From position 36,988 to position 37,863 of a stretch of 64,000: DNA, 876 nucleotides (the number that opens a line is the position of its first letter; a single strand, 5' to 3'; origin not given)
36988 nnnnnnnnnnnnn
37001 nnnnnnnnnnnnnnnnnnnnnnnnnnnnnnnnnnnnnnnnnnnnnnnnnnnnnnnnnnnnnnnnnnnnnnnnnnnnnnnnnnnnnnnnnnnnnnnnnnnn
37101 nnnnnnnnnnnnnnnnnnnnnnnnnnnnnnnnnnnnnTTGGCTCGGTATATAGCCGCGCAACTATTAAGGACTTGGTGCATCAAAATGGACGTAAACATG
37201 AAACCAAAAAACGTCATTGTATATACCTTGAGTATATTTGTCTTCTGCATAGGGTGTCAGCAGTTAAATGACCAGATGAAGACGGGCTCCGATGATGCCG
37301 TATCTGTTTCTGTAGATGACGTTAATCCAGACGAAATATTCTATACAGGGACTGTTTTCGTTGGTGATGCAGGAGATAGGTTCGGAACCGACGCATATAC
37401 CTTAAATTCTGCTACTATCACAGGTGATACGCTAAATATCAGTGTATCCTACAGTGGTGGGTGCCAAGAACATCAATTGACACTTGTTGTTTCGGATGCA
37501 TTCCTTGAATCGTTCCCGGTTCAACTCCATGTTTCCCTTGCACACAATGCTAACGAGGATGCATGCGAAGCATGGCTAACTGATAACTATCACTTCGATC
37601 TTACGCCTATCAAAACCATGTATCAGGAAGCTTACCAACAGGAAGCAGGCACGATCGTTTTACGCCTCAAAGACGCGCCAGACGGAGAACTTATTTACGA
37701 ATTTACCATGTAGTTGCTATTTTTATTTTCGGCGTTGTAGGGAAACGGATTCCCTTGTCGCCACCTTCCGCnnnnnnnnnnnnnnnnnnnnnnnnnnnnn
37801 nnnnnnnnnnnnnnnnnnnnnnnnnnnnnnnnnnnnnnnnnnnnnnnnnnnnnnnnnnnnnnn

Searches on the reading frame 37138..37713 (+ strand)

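Call 53: search_protein_families(library=pfam, proteins=[window:37138-37713:+], max_evalue=0.001)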
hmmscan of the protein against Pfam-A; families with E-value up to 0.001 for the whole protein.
window:37138-37713:+ (191 aa): 1 family
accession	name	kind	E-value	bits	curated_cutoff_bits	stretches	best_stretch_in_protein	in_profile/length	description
PF17415.7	NigD_C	-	8.4e-06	26.3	22.6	1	79-190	10-119/120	NigD-like C-terminal beta sandwich domain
